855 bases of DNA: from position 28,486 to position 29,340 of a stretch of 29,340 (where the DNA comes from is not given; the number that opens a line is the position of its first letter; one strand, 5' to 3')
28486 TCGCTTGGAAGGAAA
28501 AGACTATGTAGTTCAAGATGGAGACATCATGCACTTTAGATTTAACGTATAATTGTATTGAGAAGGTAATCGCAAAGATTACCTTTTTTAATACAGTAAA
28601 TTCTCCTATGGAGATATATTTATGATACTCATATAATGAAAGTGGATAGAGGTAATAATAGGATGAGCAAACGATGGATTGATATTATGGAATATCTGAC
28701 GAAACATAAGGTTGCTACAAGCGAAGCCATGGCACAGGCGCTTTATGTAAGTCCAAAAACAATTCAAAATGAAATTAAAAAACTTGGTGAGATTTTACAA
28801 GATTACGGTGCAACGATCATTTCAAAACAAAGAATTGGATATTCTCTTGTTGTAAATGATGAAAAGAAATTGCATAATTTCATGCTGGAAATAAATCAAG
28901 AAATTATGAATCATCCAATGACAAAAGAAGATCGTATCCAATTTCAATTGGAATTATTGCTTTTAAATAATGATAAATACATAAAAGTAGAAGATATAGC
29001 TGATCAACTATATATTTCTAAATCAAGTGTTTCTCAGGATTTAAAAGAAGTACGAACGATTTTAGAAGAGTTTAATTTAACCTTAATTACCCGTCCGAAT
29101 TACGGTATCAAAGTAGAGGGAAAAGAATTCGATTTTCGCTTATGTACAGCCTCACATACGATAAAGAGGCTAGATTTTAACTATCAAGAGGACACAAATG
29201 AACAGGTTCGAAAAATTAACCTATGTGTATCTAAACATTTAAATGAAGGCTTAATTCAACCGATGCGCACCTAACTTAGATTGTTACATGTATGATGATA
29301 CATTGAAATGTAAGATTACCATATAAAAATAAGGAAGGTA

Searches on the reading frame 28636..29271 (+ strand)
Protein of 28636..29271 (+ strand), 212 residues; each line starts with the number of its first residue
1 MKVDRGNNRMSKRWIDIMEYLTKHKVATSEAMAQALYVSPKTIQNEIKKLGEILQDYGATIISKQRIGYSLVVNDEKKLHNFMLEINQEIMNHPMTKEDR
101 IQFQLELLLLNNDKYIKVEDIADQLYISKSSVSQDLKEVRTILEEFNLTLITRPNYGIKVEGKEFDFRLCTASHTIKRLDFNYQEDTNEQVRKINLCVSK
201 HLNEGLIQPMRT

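Call 80: search_protein_families(library=pfam, proteins=[window:28636-29271:+], max_evalue=0.01)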
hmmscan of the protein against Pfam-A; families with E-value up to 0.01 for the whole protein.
window:28636-29271:+ (212 aa): 17 families
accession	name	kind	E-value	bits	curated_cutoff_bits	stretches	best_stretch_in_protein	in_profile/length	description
PF05043.19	Mga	-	1.5e-18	67.6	21.1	2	98-172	14-84/87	Mga helix-turn-helix domain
PF08279.18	HTH_11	-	2.3e-15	56.7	25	2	13-69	1-54/55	HTH domain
PF09182.16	PuR_N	-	6e-08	33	24.6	1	97-151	2-56/70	Bacterial purine repressor, N-terminal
PF01325.25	Fe_dep_repress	-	1.6e-07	31.9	26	1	112-138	19-45/60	Iron dependent repressor, N-terminal DNA binding domain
PF08220.18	HTH_DeoR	-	8.3e-07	29.1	21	0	16-52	4-40/57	DeoR-like helix-turn-helix domain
PF08280.17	HTH_Mga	-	7.3e-06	26.3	23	0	12-65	5-58/59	M protein trans-acting positive regulator (MGA) HTH domain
PF04967.18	HTH_10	-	0.00012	22.2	23.1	0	111-139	19-47/53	HTH DNA binding domain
PF13556.12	HTH_30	-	0.00026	21.2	27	0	30-55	16-41/59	PucR C-terminal helix-turn-helix domain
PF12802.13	MarR_2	-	0.00028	21.4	27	0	108-137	14-42/61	MarR family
PF04297.20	UPF0122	-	0.00032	21.4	22.7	0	114-150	32-68/101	Putative helix-turn-helix protein, YlxM / p13 like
PF13412.12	HTH_24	-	0.00047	20.1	21.9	0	107-134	9-36/48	Winged helix-turn-helix DNA-binding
PF19187.6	HTH_PafC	-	0.00054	20.2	32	0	13-50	5-42/115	PafC helix-turn-helix domain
PF00126.33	HTH_1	-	0.00095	19.5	26.6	0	122-143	20-41/60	Bacterial regulatory helix-turn-helix protein, lysR family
PF00196.25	GerE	-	0.0014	18.7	23.5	0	10-47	3-38/57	Bacterial regulatory proteins, luxR family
PF01022.26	HTH_5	-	0.0064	16.8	22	0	109-137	10-37/47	Bacterial regulatory protein, arsR family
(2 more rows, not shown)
